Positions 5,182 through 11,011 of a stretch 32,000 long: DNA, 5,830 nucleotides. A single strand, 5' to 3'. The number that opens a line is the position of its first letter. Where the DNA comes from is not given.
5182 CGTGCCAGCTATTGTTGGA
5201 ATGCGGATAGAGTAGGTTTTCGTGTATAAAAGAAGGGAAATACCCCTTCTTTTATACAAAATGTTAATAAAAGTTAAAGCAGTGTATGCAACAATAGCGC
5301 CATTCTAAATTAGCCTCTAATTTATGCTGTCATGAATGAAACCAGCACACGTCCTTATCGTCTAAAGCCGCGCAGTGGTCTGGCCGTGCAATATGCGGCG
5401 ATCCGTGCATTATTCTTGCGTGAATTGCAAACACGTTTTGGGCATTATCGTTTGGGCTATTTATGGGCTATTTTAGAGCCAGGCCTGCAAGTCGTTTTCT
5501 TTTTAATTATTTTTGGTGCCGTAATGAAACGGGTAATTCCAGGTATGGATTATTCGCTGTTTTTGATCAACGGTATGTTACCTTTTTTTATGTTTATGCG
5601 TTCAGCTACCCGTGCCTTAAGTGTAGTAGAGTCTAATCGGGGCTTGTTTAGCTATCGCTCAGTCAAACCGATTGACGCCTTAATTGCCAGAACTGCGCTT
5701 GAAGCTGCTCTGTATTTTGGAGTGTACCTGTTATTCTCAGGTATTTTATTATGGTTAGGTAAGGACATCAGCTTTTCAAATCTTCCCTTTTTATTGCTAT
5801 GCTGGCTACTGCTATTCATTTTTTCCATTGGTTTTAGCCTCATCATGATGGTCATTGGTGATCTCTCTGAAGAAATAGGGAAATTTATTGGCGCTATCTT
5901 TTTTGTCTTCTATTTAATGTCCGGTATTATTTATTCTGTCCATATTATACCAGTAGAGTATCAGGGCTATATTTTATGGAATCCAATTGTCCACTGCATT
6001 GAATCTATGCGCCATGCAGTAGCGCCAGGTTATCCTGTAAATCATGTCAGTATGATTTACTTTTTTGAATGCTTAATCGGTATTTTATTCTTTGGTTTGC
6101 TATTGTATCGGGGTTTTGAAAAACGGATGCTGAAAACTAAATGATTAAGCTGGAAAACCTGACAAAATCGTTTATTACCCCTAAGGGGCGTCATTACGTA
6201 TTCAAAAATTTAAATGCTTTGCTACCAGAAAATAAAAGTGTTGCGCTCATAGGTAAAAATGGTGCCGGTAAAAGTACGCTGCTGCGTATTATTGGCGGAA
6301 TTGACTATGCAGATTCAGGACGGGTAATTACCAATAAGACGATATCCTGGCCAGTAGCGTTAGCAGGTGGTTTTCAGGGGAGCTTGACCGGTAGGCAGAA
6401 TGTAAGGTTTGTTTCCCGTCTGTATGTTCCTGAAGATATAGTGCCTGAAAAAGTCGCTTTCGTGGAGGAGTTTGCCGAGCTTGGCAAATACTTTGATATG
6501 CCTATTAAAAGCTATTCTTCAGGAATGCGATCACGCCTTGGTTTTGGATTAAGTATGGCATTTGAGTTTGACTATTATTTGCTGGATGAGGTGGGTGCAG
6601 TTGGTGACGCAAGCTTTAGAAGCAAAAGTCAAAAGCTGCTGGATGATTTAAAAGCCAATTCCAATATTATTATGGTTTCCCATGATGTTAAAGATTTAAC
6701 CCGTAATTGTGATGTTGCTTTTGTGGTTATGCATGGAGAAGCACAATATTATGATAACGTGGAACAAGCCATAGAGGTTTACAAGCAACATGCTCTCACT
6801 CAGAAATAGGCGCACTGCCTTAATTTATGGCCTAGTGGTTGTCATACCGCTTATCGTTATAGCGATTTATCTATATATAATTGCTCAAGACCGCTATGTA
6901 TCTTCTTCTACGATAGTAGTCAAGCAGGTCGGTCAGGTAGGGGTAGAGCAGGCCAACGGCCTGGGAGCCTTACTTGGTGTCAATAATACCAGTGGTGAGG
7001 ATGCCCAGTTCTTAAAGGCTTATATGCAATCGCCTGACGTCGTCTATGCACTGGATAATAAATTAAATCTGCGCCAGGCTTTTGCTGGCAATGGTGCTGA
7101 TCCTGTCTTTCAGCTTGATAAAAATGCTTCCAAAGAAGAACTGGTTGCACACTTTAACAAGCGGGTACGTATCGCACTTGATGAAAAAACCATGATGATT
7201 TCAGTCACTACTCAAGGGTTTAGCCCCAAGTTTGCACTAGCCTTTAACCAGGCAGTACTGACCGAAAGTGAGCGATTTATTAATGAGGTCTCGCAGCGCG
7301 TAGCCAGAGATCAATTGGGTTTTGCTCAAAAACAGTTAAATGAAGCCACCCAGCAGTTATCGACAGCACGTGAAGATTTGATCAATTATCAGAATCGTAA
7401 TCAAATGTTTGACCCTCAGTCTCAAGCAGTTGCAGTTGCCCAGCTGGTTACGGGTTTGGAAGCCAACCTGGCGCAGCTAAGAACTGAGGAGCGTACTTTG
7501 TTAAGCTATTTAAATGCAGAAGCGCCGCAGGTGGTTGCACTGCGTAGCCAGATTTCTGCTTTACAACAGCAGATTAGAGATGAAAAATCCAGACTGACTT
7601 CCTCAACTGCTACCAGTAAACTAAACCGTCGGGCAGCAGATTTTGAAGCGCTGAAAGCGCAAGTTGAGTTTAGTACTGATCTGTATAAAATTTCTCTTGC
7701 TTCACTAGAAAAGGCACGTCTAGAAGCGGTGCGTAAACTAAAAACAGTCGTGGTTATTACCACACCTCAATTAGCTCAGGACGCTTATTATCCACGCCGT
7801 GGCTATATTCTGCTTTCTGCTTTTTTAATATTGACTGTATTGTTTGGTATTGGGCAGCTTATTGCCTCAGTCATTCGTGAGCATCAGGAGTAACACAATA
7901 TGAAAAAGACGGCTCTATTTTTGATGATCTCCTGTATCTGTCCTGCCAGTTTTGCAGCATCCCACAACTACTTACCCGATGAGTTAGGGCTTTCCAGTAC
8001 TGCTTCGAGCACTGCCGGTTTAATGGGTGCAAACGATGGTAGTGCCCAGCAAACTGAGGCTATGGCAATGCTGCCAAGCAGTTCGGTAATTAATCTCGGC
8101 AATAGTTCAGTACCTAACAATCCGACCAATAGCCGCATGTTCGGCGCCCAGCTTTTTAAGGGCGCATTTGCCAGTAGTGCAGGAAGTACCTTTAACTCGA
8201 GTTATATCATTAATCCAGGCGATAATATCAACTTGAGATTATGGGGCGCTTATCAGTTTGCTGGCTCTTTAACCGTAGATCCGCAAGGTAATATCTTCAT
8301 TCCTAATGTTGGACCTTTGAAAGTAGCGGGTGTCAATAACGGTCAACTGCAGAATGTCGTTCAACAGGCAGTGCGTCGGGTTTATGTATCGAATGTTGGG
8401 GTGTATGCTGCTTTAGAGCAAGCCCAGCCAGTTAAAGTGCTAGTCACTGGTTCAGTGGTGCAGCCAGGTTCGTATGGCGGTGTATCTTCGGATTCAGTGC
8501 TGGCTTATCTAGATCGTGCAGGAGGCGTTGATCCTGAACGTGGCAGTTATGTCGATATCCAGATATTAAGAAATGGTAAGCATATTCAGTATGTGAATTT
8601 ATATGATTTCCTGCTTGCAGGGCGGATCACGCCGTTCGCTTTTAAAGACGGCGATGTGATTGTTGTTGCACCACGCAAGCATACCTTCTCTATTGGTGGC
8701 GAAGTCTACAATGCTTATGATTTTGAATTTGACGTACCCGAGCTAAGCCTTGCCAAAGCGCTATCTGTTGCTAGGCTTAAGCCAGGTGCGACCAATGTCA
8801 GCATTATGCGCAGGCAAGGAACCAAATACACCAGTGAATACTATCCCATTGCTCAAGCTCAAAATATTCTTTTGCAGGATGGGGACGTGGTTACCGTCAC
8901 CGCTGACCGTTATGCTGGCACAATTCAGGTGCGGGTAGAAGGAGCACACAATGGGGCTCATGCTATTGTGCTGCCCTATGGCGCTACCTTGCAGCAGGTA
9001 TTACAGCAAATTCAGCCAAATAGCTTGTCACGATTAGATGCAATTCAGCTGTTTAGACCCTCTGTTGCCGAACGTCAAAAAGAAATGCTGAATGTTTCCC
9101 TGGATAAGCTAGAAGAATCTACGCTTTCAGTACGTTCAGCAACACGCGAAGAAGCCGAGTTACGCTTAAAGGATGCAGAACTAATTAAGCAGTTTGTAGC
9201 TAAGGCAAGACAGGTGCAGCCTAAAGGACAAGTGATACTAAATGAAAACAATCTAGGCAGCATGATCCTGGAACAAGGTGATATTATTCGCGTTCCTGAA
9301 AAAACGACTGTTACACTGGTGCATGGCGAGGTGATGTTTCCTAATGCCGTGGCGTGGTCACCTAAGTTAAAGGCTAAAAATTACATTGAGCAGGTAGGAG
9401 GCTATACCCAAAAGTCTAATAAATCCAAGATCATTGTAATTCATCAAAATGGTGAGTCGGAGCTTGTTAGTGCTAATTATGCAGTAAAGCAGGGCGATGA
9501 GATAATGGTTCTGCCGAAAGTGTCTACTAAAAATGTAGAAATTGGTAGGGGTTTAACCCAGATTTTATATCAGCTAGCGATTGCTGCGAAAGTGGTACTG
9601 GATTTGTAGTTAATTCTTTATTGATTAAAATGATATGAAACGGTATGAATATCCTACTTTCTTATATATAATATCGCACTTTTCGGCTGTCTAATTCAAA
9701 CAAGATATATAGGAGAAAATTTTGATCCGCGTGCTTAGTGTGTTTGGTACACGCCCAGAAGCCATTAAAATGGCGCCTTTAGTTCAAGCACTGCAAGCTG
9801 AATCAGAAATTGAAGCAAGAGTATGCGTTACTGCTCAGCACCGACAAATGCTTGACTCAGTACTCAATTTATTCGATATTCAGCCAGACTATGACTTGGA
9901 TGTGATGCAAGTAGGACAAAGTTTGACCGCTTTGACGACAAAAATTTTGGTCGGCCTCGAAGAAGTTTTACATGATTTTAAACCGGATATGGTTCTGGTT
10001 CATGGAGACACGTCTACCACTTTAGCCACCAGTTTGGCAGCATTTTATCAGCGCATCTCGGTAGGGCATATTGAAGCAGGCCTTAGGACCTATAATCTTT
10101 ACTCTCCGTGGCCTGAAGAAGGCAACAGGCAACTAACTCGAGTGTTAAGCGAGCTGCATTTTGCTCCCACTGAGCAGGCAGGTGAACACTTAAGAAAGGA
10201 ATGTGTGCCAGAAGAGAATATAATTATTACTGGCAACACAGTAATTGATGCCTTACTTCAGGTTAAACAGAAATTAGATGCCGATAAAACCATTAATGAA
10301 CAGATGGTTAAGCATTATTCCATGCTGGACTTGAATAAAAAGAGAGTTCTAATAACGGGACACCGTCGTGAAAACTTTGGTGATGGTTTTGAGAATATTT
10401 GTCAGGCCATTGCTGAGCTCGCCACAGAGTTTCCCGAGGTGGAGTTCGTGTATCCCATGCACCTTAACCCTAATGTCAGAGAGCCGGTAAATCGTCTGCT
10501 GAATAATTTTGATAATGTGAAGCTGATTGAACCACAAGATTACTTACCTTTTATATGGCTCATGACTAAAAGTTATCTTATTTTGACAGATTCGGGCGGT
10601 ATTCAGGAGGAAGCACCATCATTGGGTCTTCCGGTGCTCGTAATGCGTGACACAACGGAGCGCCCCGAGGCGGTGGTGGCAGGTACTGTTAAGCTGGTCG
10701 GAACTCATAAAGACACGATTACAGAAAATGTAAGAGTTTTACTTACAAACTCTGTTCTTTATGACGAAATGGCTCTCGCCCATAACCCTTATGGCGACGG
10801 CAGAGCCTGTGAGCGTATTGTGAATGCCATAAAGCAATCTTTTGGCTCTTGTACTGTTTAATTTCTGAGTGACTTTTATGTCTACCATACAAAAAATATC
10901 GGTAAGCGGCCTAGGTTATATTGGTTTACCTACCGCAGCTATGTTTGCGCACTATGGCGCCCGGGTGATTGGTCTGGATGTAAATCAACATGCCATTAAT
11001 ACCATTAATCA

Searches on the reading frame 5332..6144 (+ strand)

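Call 4: search_protein_families(library=pfam, proteins=[window:5332-6144:+], max_evalue=0.001)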
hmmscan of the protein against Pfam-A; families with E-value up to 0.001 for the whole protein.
window:5332-6144:+ (270 aa): 1 family
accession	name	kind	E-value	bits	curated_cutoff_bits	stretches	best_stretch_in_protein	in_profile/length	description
PF01061.29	ABC2_membrane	-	1.3e-16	61.2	26.9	1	24-228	3-208/211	ABC-2 type transporter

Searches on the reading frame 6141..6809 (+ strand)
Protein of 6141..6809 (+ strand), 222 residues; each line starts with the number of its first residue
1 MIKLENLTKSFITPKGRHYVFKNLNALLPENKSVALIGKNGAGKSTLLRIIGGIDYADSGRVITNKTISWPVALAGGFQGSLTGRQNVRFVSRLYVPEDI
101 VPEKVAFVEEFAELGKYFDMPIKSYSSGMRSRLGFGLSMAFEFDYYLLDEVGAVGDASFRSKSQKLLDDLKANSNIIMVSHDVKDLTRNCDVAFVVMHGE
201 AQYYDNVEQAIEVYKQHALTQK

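Call 4: search_protein_families(library=pfam, proteins=[window:6141-6809:+], max_evalue=0.001)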
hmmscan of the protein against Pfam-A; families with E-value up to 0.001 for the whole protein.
window:6141-6809:+ (222 aa): 3 families
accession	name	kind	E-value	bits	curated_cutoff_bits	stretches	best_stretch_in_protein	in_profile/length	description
PF00005.33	ABC_tran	-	2.9e-13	51.1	25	1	22-150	2-134/137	ABC transporter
PF02463.25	SMC_N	-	1.3e-05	25.1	40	0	144-198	160-213/220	RecF/RecN/SMC N terminal domain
PF13304.12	AAA_21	-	0.00016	22.3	27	1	34-59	2-26/304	AAA domain, putative AbiEii toxin, Type IV TA system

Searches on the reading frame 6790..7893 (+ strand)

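Call 4: search_protein_families(library=pfam, proteins=[window:6790-7893:+], max_evalue=0.001)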
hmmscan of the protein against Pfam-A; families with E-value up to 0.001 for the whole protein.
window:6790-7893:+ (367 aa): 0 families

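Call 6: search_protein_families(library=ncbifam, proteins=[window:6790-7893:+], max_evalue=0.01)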
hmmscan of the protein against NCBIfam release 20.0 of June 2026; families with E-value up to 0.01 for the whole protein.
window:6790-7893:+ (367 aa): 7 families
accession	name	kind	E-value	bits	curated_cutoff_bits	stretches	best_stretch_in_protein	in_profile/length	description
TIGR01010.1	BexC_CtrB_KpsE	subfamily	2e-94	316.7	437.5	1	13-366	7-361/362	polysaccharide export inner-membrane protein, BexC/CtrB/KpsE family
NF011725.0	PRK15178.1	equivalog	7.8e-26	91.1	905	1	15-362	86-426/434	Vi polysaccharide ABC transporter inner membrane protein VexD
TIGR03007.1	pepcterm_ChnLen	equivalog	3e-05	22.4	278.85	1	108-289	95-267/498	XrtA system polysaccharide chain length determinant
NF007350.0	PRK09841.1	equivalog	0.0017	16.6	1248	1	165-289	256-383/726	tyrosine-protein kinase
NF008568.0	PRK11519.1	equivalog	0.0027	15.9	1068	1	171-362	264-449/720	tyrosine-protein kinase Wzc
TIGR03017.1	EpsF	equivalog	0.0029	16.4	422.75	1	171-282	205-318/444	chain length determinant protein EpsF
TIGR04523.1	Mplasa_alph_rch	subfamily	0.0083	14.1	270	0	178-286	243-348/745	helix-rich protein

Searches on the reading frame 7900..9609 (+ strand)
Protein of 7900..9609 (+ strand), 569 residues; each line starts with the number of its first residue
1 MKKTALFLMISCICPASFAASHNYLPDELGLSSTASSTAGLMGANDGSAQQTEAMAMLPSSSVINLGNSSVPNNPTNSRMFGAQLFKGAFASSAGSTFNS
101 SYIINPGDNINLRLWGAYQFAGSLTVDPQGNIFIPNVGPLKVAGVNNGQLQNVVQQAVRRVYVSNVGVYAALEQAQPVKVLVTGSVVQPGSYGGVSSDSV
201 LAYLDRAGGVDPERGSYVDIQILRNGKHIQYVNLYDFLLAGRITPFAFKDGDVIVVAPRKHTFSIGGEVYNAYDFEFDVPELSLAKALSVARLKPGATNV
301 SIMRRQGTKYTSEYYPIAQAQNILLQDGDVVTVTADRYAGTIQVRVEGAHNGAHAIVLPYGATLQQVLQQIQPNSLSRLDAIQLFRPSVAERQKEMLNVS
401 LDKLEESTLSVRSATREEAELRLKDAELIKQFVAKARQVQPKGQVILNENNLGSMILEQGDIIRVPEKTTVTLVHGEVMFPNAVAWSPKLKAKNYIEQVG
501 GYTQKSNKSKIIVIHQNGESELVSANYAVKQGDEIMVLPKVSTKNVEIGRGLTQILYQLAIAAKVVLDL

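Call 4: search_protein_families(library=pfam, proteins=[window:7900-9609:+], max_evalue=0.001)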
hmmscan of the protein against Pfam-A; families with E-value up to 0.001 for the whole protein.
window:7900-9609:+ (569 aa): 3 families
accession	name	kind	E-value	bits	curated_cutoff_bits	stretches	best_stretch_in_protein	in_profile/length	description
PF02563.21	Poly_export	-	5.2e-17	62.2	28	1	99-169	4-73/77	Polysaccharide biosynthesis/export protein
PF22461.2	SLBB_2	-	3e-12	46.9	27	1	179-256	2-79/79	SLBB domain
PF10531.15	SLBB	-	0.00071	19.8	27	0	474-521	4-52/55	SLBB domain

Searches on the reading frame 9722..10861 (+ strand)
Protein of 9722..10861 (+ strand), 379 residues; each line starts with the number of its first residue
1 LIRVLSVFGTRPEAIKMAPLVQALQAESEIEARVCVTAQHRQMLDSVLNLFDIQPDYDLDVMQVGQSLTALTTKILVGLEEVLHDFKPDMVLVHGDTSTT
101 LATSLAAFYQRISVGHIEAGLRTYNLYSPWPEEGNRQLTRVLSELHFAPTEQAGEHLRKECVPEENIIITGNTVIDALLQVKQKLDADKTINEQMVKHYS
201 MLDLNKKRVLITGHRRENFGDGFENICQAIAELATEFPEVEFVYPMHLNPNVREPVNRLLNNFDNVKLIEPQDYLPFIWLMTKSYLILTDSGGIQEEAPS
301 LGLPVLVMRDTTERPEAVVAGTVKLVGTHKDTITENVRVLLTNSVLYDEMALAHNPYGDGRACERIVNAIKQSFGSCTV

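Call 3: search_protein_families(library=pfam, proteins=[window:9722-10861:+], max_evalue=0.01)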
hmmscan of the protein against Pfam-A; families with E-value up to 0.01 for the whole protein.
window:9722-10861:+ (379 aa): 1 family
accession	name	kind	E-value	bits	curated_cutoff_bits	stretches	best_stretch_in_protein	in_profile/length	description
PF02350.25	Epimerase_2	-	5.8e-123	410.6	30.6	1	22-371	1-347/347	UDP-N-acetylglucosamine 2-epimerase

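Call 6: search_protein_families(library=ncbifam, proteins=[window:9722-10861:+], max_evalue=0.01)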
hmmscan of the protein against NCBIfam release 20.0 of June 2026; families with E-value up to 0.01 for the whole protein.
window:9722-10861:+ (379 aa): 4 families
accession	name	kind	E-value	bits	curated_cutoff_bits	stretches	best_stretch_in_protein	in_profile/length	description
TIGR00236.1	wecB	equivalog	5.1e-158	526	210.15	1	3-372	2-364/366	non-hydrolyzing UDP-N-acetylglucosamine 2-epimerase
TIGR03568.1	NeuC_NnaA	equivalog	2.7e-26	92.3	235.9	1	3-369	2-364/365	UDP-N-acetylglucosamine 2-epimerase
NF046086.1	BFO_1060_trans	domain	0.00033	19.9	200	0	83-214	43-170/365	BFO_1060 family glycosyltransferase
TIGR04396.2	surf_polysacc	subfamily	0.0014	17.8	125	1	214-372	198-361/427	surface carbohydrate biosynthesis protein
